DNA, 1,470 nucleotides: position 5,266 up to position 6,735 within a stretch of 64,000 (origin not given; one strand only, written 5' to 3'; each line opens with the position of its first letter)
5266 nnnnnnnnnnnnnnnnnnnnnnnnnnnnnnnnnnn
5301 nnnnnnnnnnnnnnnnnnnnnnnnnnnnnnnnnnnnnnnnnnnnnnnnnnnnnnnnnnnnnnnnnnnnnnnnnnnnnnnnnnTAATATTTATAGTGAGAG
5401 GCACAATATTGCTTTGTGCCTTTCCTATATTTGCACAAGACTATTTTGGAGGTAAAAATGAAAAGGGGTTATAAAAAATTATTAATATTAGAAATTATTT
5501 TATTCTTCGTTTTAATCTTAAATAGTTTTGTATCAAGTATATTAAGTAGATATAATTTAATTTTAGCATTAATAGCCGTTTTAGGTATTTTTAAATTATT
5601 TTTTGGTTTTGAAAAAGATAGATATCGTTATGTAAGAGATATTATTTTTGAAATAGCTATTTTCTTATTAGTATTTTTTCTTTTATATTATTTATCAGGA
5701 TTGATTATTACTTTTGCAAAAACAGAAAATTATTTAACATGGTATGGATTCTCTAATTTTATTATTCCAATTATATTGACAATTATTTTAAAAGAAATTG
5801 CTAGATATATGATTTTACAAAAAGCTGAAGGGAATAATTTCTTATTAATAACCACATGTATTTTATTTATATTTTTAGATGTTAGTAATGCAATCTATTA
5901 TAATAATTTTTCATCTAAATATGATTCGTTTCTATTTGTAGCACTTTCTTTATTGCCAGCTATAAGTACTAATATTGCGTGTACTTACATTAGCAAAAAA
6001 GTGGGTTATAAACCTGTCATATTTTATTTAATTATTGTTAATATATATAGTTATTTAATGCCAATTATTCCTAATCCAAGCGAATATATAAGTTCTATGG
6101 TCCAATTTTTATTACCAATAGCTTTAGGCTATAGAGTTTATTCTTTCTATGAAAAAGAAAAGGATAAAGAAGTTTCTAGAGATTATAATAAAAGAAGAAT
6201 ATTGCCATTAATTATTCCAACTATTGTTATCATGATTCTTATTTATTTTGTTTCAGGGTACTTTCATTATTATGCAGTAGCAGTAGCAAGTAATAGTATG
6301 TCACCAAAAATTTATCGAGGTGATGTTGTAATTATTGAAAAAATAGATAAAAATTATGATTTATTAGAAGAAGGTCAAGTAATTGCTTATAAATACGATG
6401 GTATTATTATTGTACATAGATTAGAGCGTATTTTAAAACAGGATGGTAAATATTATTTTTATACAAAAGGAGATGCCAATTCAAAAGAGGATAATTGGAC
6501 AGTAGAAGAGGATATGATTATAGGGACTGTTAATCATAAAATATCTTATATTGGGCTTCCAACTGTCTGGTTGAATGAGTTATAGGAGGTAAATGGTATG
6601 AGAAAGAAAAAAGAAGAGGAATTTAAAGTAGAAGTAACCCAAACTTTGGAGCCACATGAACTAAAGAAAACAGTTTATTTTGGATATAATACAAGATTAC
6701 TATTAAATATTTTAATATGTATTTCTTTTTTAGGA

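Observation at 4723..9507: SipW-type signal peptidase cluster with the peptidase fused to a polytopic membrane domain and two SipW-cognate substrates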

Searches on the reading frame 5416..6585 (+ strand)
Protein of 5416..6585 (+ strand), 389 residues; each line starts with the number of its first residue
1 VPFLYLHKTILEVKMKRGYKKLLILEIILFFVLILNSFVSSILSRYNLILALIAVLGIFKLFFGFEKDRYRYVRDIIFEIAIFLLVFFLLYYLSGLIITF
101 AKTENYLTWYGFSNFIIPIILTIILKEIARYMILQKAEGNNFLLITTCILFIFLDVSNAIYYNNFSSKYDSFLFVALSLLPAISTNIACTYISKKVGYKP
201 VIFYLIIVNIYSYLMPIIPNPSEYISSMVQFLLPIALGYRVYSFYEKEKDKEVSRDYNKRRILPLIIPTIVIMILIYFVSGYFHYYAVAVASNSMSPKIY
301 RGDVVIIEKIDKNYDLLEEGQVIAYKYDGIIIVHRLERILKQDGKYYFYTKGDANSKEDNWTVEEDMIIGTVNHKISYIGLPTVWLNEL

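Call 3: search_protein_families(library=pfam, proteins=[window:5416-6585:+], max_evalue=0.1)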
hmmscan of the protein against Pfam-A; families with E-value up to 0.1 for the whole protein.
window:5416-6585:+ (389 aa): 3 families
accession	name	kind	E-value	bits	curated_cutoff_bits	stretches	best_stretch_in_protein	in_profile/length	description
PF00717.28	Peptidase_S24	-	2.2e-07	31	23.3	1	283-371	33-114/116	Peptidase S24-like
PF10502.14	Peptidase_S26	-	2.7e-06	27.9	22.9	1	267-328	5-66/168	Signal peptidase, peptidase S26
PF19837.4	DUF6316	-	0.055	13.7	28.5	0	334-350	11-27/55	Domain of unknown function (DUF6316)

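Call 4: search_protein_families(library=ncbifam, proteins=[window:5416-6585:+], max_evalue=0.1)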
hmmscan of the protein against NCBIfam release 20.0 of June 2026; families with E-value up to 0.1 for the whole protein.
window:5416-6585:+ (389 aa): 4 families
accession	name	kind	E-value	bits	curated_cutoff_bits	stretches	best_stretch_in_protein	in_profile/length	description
TIGR02228.1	sigpep_I_arch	equivalog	2e-20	73.2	51.85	1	262-385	6-132/158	signal peptidase I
NF046067.1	SigPepSipWBacil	equivalog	1.4e-13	50.8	190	1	282-380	35-134/189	signal peptidase I SipW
TIGR02227.1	sigpep_I_bact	equivalog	1.1e-08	35.1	47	1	267-330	2-65/162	signal peptidase I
TIGR02754.1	sod_Ni_protease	equivalog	0.0013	19.2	63.25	1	290-372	3-88/90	nickel-type superoxide dismutase maturation protease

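Call 9: find_homologous_proteins(query=window:5458-6582:+, max_evalue=0.001)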
Query window:5458-6582:+ (375 aa): 1367 proteins with E <= 0.001 among 8000 candidates; the best 120 are listed.
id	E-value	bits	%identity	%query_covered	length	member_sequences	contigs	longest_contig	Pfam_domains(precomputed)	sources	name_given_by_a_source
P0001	4.7e-235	798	100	100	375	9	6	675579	PF00717.29,PF10502.15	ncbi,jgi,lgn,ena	-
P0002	5.8e-214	728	89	95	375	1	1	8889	PF00717.29,PF10502.15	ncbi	-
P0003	1.6e-199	681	82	100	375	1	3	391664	PF00717.29,PF10502.15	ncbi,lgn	-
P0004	2.0e-196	671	82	94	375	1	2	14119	PF00717.29,PF10502.15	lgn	-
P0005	6.2e-195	666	79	100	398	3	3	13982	PF00717.29,PF10502.15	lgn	-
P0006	3.0e-184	631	96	85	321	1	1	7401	-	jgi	-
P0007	7.2e-170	583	71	100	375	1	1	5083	PF00717.29,PF10502.15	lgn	-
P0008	2.3e-155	536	63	100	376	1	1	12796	-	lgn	-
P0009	2.8e-155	535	63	100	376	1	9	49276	-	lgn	-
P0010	1.3e-154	533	63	100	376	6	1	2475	-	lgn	-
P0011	6.6e-154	531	61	100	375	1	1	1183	PF10502.15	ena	-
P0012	1.4e-153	530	63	100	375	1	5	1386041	PF00717.29,PF10502.15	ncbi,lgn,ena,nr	ncbi:MAG: signal peptidase I [Bacilli bacterium]|nr:signal peptidase I [Bacilli bacterium]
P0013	1.4e-153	530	100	69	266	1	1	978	-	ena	-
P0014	2.9e-153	529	63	100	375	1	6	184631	PF00717.29,PF10502.15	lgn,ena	-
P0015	2.9e-153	529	62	100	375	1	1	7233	PF00717.29,PF10502.15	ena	-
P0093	3.3e-145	502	61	99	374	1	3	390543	PF00717.29,PF10502.15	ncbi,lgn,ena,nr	ncbi:MAG: signal peptidase I [Bacilli bacterium]|nr:signal peptidase I [Bacilli bacterium]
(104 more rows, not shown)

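Call 11: find_related_loci(query=window:5458-6582:+, collection=genome_contigs, flank=8000)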
Query window:5458-6582:+ (375 aa) in genome_contigs; peptide patterns used: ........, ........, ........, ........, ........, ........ (x = any residue, [..] = any of these).
158 stretches matched a pattern; 3 encode a relative of the query (tblastn E <= 1e-3); 3 distinct loci.
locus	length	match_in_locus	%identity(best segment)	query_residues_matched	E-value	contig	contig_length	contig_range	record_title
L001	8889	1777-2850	89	18-375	0e+0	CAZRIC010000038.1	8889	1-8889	MAG TPA_asm: uncultured Muribaculaceae bacterium isolate SRP287540_co1_70 genome assembly, contig: NODE_8733_length_8889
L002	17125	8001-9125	82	1-375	0e+0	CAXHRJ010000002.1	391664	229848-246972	MAG: uncultured Bacilli bacterium isolate ena-SAMPLE-TAB-22-03-2024-10:43:23:847-115527 genome assembly, contig: NODE_83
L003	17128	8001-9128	64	1-375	3e-166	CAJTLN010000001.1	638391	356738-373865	MAG TPA_asm: uncultured Bacilli bacterium isolate MGBC100111 genome assembly, contig: MGBC100111.1, whole genome shotgun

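Call 14: search_protein_families(library=pfam, proteins=[L003:2007-4094:+, L003:4111-5004:+, L003:5008-6987:+, L003:7200-7916:+, L003:9144-10736:+, L003:10858-12870:+, L003:13007-13522:+, L003:13531-15561:+, L003:15575-16681:+, L003:815-1876:+], max_evalue=0.01)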
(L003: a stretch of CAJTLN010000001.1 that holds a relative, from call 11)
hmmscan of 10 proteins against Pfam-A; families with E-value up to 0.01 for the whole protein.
L003:2007-4094:+ (695 aa): 11 families
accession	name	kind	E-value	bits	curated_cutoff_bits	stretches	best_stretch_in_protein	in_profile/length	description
PF00580.27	UvrD-helicase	-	5.1e-91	305.5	23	1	7-267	1-271/271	UvrD/REP helicase N-terminal domain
PF13361.12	UvrD_C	-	2.3e-85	287.6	25.6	1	272-596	1-349/350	UvrD-like helicase C-terminal domain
PF13245.12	AAA_19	-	2.9e-26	92.7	25.1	1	11-252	1-134/134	AAA domain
PF13538.12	UvrD_C_2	-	1.3e-10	41.4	27.4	1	535-592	3-51/52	UvrD-like helicase C-terminal domain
PF01443.25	Viral_helicase1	-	2e-10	41.3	21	0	518-592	161-226/228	Viral superfamily 1 RNA helicase core domain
PF13604.12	AAA_30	-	3.3e-10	40.5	27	1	7-71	2-67/191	AAA domain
PF13087.12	AAA_12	-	1.9e-09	37.8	27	1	519-592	123-190/195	AAA domain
PF13086.12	AAA_11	-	2.1e-05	24.9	27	1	7-93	2-91/257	AAA domain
PF13173.12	AAA_14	-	0.00012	22.5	27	0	177-240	30-95/129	AAA domain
PF21196.3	PcrA_UvrD_tudor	-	0.00016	21.9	23.9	1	651-689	2-43/48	PcrA/UvrD tudor domain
PF00270.35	DEAD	-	0.00041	20.6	26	0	10-76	3-71/167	DEAD/DEAH box helicase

L003:4111-5004:+ (297 aa): 2 families
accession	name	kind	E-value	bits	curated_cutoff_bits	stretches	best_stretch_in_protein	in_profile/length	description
PF00483.29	NTP_transferase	-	4.1e-15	56.5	21.2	1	4-267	3-227/245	Nucleotidyl transferase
PF12804.13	NTP_transf_3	-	0.00021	21.9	27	1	4-60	2-57/160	MobA-like NTP transferase domain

L003:5008-6987:+ (659 aa): 13 families
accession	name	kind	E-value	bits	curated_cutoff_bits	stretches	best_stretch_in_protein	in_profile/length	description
PF01653.23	DNA_ligase_aden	-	2.8e-93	312.5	27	1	68-307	3-253/253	NAD-dependent DNA ligase adenylation domain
PF03120.22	DNA_ligase_OB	-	6.7e-33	112.8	32.9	1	311-386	2-77/79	NAD-dependent DNA ligase OB-fold domain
PF12826.13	HHH_2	-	5.7e-22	78.1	27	1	499-561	1-63/64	Helix-hairpin-helix motif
PF14520.12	HHH_5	-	6e-16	59.1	27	1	504-551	5-53/57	Helix-hairpin-helix domain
PF00533.33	BRCT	-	4.9e-15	56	21.3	1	583-656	4-78/78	BRCA1 C Terminus (BRCT) domain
PF00633.29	HHH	-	2.6e-07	30.6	24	1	524-552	2-30/30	Helix-hairpin-helix motif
PF03119.21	DNA_ligase_ZBD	-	3.4e-07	30.5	25.8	1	395-421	1-27/27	NAD-dependent DNA ligase C4 zinc finger domain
PF22745.1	Nlig-Ia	-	2.1e-06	28.7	27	1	3-50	2-49/92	DNA ligase-like, N-terminal NAD+-binding domain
PF12738.14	PTCB-BRCT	-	6.2e-06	26.6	22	1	599-646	11-58/63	twin BRCT domain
PF01367.25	5_3_exonuc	-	7.4e-05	23.6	40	1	505-549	22-64/97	5'-3' exonuclease, C-terminal SAM fold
PF14716.13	HHH_8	-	0.00093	20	30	0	504-523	51-70/73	Helix-hairpin-helix domain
PF16589.12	BRCT_2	-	0.0011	19.7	27.3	1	584-646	2-64/86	BRCT domain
PF03118.21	RNA_pol_A_CTD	-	0.0054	16.9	23.8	0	456-487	34-63/67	Bacterial RNA polymerase, alpha chain C terminal domain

L003:7200-7916:+ (238 aa): 0 families

L003:9144-10736:+ (530 aa): 1 family
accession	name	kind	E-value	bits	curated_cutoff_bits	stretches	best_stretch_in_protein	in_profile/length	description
PF17231.7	DUF5305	-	9.6e-09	35.4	29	1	296-504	2-206/217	Family of unknown function (DUF5305)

L003:10858-12870:+ (670 aa): 0 families

L003:13007-13522:+ (171 aa): 0 families

L003:13531-15561:+ (676 aa): 1 family
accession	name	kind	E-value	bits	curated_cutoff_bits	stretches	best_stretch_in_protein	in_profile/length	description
PF00990.26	GGDEF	-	2.9e-16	60.1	23.8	1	530-672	2-157/161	Diguanylate cyclase, GGDEF domain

L003:15575-16681:+ (368 aa): 3 families
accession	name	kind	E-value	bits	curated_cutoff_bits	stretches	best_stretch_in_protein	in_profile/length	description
PF03631.20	Virul_fac_BrkB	-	8e-41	140.8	33.7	1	27-265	10-253/259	Virulence factor BrkB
PF22251.1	PFF1_TM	-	1.4e-05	25.2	32.3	1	212-363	73-228/300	Vacuolar membrane protease, transmembrane domain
PF04636.18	PA26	-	0.0057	16.1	29.4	1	238-357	151-259/445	PA26 p53-induced protein (sestrin)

L003:815-1876:+ (353 aa): 2 families
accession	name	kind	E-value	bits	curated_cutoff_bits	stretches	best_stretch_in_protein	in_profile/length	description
PF14343.11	PrcB_C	-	4.9e-13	49.5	24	1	277-332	4-56/56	PrcB C-terminal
PF13800.11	Sigma_reg_N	-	0.0096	16.6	26.3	0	4-48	7-52/91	Sigma factor regulator N-terminal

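Call 32: search_solved_structures(query=A1, max_evalue=1, show_alignments=2)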
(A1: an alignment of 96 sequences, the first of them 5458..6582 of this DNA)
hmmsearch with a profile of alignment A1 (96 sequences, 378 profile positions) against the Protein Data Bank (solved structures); distinct sequences matched with E-value up to 1: 20.
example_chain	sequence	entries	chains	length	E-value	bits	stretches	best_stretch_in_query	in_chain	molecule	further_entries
7p2q_A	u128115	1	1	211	5.2e-20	74.9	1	270-375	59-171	Signal peptidase complex catalytic subunit SEC11C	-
7p2p_A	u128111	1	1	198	1.5e-19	73.4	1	271-375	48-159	Signal peptidase complex catalytic subunit SEC11A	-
9rjb_A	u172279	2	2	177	1.3e-18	70.3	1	272-375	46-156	Signal peptidase complex catalytic subunit SEC11A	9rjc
4n31_A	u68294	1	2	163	5.5e-06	28.8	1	263-326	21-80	SipA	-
4nv4_A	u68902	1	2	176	0.00016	23.9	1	271-325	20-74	Signal peptidase I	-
4k8w_A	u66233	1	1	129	0.00061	22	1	278-326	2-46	LepA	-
9nlo_A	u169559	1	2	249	0.0011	21.2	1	269-297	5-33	Signal peptidase I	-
1t7d_A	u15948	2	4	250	0.0076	18.4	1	269-297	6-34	SIGNAL PEPTIDASE I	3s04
1kn9_A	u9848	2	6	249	0.0082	18.3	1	269-297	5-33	Signal peptidase I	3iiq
4wvh_A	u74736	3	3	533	0.0083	18.3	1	275-337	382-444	Maltose-binding periplasmic protein,Signal peptidase IB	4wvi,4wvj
1b12_A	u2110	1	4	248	0.0085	18.3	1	269-297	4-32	SIGNAL PEPTIDASE I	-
6b88_A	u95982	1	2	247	0.0088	18.2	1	269-297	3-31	Signal peptidase I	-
2wqd_A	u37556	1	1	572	0.061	15.5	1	275-315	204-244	PHOSPHOENOLPYRUVATE-PROTEIN PHOSPHOTRANSFERASE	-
4wvg_A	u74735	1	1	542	0.09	14.9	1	275-337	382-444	Maltose-binding periplasmic protein,Signal peptidase IB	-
4zow_A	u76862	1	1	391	0.13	14.4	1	9-85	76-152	Multidrug transporter MdfA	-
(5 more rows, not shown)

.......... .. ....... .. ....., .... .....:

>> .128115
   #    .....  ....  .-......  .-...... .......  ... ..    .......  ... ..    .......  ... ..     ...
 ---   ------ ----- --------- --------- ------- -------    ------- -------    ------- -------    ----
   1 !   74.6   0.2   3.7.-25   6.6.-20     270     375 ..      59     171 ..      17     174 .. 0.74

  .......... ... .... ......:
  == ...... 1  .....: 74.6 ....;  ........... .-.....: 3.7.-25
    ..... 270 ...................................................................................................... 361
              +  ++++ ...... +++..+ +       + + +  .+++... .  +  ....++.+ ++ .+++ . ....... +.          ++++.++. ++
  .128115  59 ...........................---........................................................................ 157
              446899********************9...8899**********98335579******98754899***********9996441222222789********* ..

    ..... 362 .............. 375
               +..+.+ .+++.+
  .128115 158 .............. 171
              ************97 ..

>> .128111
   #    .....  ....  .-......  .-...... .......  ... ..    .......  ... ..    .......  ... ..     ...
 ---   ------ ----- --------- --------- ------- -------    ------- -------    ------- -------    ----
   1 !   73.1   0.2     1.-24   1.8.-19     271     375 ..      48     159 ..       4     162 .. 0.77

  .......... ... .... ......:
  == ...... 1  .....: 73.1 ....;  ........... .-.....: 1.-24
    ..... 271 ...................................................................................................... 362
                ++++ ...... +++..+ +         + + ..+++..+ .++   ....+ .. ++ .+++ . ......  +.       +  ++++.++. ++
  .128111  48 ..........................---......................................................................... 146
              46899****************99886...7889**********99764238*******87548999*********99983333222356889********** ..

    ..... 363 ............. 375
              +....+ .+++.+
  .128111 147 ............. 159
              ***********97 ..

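Call 42: predict_structure(alignment_id=A2)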
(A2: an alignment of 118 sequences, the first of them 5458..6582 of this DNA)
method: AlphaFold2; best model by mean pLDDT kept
length: 375 residues; sequences in the alignment: 118
mean_pLDDT: 82.8   pTM: 0.63
mean pLDDT of the five models: 82.8, 82.8, 82.0, 78.7, 78.3
residues with pLDDT >= 90: 125; 70-90: 194; 50-70: 49; < 50: 7
segments of 3 or more residues with pLDDT < 50: 371-375
pLDDT, mean of each block of 10 residues (from residue 1): 80 93 85 93 92 85 93 88 79 87 94 95 88 95 88 85 91 94 94 92 82 89 90 66 56 70 56 67 71 79 84 82 86 85 84 84 65 45
secondary structure, 60 per line:
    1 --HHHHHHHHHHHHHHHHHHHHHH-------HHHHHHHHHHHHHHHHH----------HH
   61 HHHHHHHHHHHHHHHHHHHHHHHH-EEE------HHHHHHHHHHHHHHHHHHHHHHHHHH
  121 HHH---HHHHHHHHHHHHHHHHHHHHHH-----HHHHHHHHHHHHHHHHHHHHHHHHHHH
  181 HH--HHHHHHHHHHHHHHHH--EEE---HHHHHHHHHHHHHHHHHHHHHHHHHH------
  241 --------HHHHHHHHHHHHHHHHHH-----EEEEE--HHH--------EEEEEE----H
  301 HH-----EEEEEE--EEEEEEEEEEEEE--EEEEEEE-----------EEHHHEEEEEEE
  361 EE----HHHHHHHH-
elements in order: H3-24 H32-48 H59-84 E86-88 H95-123 H127-148 H154-182 H185-200 E203-205 H209-234 H249-266 E272-276 E290-295 E308-313 E316-328 E331-337 E354-362 H367-374

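Call 50: fold_search(model_id=the predicted structure, library=pdb)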
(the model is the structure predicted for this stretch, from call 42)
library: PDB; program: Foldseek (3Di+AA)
matches with E <= 10: 541; with E <= 0.001: 3
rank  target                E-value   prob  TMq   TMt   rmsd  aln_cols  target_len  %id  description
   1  7p2q_A                6.2e-06  1.00  0.25  0.58   9.3       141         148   27  Human Signal Peptidase Complex Paralog C (SPC-C) (released 2021-10-06)
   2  7p2p_A                7.9e-06  1.00  0.25  0.58  10.5       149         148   28  Human Signal Peptidase Complex Paralog A (SPC-A) (released 2021-10-06)
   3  6a2t                  8.4e-04  1.00  0.18  0.57   4.0        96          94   16  Mycobacterium tuberculosis LexA C-domain K197A (released 2019-01-23)
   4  6a2s_A                1.1e-03  1.00  0.17  0.55   3.9        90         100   19  Mycobacterium tuberculosis LexA C-domain S160A (released 2019-01-23)
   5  4n31_B                3.1e-03  1.00  0.20  0.55   6.8       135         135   13  Structure and activity of Streptococcus pyogenes SipA: a signal peptidase homologue essential for pilus polymerisation (released 2014-08-20)
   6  1jhf_B                3.3e-03  1.00  0.19  0.57   5.8       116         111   22  LEXA G85D MUTANT (released 2001-09-19)
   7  4n31_A                3.4e-03  1.00  0.21  0.53   7.1       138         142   14  Structure and activity of Streptococcus pyogenes SipA: a signal peptidase homologue essential for pilus polymerisation (released 2014-08-20)
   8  4wvh_A                4.0e-03  0.99  0.22  0.16  14.9       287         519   12  Crystal structure of the Type-I signal peptidase from Staphylococcus aureus (SpsB) in complex with a substrate peptide (released 2015-09-23)
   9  4wvj_A                5.7e-03  0.99  0.23  0.17  14.7       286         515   12  Crystal structure of the Type-I signal peptidase from Staphylococcus aureus (SpsB) in complex with an inhibitor peptid (released 2015-09-23)
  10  4wvi_A                6.3e-03  0.99  0.21  0.16  15.1       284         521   13  Crystal structure of the Type-I signal peptidase from Staphylococcus aureus (SpsB) in complex with a substrate peptide (released 2015-09-23)
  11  2f5k_B                3.9e-02  1.00  0.14  0.54   5.5        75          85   13  Crystal structure of the chromo domain of human MRG15 (released 2006-11-14)
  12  2elb                  4.8e-02  0.09  0.10  0.10  32.3       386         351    9  Crystal Structure of the BAR-PH domain of human APPL1 (released 2007-05-29)
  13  4pll_A                5.0e-02  1.00  0.13  0.78   1.6        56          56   12  Structure of the chromodaomain of MRG2 in complex with H3K36me3 (released 2015-07-22)
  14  3lh0_A                5.3e-02  0.77  0.12  0.31  12.1       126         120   10  Crystal structure of the 53BP1 tandem tudor domain in complex with p53K372me2 (released 2010-03-23)
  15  2g3r                  6.5e-02  0.72  0.12  0.31  11.4       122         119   10  Crystal Structure of 53BP1 tandem tudor domains at 1.2 A resolution (released 2007-01-02)
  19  4cad_L                7.2e-02  0.99  0.37  0.50   6.9       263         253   16  Mechanism of farnesylated CAAX protein processing by the integral membrane protease Rce1 (released 2013-11-27)
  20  4cad_C                7.9e-02  0.96  0.35  0.47   7.0       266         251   17  Mechanism of farnesylated CAAX protein processing by the integral membrane protease Rce1 (released 2013-11-27)
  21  4cad_I                7.9e-02  0.96  0.35  0.47   7.5       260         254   14  Mechanism of farnesylated CAAX protein processing by the integral membrane protease Rce1 (released 2013-11-27)
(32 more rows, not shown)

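Call 51: search_protein_families(library=pfam, alignment_id=A1, max_evalue=10)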
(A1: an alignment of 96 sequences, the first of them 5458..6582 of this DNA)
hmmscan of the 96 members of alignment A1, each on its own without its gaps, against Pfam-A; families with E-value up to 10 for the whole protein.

A. member 1, window:5458-6582:+ (375 aa): 3 families
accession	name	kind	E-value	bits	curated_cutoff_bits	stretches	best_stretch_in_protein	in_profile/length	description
PF00717.28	Peptidase_S24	-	2.1e-07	31.1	23.3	1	269-357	33-114/116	Peptidase S24-like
PF10502.14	Peptidase_S26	-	2.6e-06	27.9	22.9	1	253-314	5-66/168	Signal peptidase, peptidase S26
PF19837.4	DUF6316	-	0.053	13.8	28.5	1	320-336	11-27/55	Domain of unknown function (DUF6316)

B. families by the number of members that match (of 96 scanned): 104 families (the first 25 are shown)
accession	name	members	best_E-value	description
PF10502.14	Peptidase_S26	96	1e-08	Signal peptidase, peptidase S26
PF00717.28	Peptidase_S24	94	2.9e-10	Peptidase S24-like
PF12671.13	Amidase_6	9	0.037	Putative amidase domain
PF00829.26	Ribosomal_L21p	5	0.034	Ribosomal prokaryotic L21 protein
PF13567.11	DUF4131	4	2.1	Domain of unknown function (DUF4131)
PF01048.26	PNP_UDP_1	3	0.042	Phosphorylase superfamily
PF15875.10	DUF4731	2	0.03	Domain of unknown function (DUF4731)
PF14221.11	DUF4330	2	0.051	Domain of unknown function (DUF4330)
PF09889.16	DUF2116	2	0.061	Probable treble clef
PF18337.7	Tudor_RapA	2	0.09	RapA N-terminal Tudor like domain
PF12794.12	MscS_TM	2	0.12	Mechanosensitive ion channel inner membrane domain 1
PF24661.1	DUF7649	2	4.5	Domain of unknown function (DUF7649)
PF04932.20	Wzy_C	2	7.4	O-Antigen ligase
PF11255.13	DUF3054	1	7.5e-05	Protein of unknown function (DUF3054)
PF09953.15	DUF2187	1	0.0034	Uncharacterized protein conserved in bacteria (DUF2187)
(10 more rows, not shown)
